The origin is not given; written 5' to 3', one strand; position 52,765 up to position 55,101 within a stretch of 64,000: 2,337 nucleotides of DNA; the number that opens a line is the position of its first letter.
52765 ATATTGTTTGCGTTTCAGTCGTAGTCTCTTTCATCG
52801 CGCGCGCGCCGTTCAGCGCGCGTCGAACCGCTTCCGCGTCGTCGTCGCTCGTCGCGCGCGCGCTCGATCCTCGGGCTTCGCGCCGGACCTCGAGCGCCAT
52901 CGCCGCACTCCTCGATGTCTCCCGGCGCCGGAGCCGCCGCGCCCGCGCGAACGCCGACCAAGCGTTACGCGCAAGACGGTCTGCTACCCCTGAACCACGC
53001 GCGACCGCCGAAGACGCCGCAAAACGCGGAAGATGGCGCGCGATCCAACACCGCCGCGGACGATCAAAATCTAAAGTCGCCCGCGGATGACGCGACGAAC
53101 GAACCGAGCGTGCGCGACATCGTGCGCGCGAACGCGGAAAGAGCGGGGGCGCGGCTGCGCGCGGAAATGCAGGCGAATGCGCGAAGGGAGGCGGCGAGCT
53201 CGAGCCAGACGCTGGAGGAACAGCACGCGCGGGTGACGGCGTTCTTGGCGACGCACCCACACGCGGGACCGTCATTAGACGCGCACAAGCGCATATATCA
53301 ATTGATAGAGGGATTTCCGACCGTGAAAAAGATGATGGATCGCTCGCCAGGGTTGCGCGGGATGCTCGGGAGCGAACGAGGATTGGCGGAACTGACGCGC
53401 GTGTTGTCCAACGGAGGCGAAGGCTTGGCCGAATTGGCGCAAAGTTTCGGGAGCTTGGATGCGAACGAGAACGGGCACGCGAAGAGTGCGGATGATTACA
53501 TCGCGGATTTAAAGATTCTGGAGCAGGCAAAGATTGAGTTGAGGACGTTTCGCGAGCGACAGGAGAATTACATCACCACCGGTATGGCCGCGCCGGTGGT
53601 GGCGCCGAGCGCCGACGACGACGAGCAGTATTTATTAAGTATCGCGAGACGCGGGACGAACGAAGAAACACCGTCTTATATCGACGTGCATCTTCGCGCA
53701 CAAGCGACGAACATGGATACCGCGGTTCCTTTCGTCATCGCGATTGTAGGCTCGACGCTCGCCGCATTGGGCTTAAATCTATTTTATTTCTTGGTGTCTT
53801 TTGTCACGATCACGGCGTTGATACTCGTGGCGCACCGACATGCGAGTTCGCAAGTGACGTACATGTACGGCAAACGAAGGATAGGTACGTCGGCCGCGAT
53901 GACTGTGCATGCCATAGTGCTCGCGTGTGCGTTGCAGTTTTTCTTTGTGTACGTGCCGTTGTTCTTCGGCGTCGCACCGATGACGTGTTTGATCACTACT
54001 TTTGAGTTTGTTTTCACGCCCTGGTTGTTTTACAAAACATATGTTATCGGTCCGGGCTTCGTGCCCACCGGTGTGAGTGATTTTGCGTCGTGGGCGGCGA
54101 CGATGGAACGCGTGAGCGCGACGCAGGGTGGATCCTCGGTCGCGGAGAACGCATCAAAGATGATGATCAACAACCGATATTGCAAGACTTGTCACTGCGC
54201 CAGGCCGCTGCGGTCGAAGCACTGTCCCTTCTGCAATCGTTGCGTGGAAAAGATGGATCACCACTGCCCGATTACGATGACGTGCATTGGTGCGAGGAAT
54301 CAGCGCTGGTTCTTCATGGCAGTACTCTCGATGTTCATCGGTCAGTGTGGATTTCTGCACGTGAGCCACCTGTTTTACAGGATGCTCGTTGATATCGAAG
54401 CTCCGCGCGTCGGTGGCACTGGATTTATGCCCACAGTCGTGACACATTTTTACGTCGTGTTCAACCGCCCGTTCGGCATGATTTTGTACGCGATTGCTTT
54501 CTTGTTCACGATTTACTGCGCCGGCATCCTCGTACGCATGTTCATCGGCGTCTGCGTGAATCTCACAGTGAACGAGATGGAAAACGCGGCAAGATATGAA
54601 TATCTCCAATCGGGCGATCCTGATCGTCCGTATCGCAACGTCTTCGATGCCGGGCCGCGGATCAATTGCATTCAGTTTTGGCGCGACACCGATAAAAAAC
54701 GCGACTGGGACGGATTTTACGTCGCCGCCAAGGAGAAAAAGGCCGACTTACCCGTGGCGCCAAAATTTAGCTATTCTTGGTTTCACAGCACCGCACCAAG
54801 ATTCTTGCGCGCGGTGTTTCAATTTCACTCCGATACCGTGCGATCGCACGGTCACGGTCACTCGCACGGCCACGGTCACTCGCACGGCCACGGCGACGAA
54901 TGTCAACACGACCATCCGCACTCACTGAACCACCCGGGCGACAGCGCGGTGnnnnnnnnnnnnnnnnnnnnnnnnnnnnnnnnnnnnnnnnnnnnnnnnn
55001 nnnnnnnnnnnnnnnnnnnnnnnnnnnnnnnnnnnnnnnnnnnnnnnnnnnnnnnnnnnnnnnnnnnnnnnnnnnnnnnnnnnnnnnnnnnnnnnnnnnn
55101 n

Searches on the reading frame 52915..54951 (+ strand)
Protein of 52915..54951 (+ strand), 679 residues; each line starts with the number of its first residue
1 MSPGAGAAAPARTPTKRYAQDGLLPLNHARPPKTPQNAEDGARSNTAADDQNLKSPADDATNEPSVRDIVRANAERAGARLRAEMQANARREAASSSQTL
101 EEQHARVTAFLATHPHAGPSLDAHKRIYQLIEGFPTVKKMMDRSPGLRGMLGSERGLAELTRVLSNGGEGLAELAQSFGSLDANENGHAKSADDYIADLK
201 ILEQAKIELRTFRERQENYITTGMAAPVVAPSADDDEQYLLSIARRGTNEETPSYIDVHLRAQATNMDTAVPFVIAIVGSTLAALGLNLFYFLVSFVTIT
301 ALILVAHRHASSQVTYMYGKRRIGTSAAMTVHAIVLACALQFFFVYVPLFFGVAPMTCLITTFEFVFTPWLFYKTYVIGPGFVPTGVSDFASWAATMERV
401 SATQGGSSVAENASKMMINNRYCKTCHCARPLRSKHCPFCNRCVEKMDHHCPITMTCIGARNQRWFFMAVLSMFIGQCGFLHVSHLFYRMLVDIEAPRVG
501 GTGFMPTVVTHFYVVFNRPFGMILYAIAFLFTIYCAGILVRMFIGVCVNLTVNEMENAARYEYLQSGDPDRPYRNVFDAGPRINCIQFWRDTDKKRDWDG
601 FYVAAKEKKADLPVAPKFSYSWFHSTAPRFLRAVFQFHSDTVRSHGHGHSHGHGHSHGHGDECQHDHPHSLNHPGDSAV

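Call 65: search_protein_families(library=pfam, proteins=[window:52915-54951:+], max_evalue=0.001)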
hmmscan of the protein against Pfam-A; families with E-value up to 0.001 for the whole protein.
window:52915-54951:+ (679 aa): 1 family
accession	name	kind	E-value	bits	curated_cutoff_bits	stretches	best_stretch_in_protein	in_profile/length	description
PF01529.25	DHHC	-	1.9e-25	89.9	28.7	1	419-556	4-130/133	DHHC palmitoyltransferase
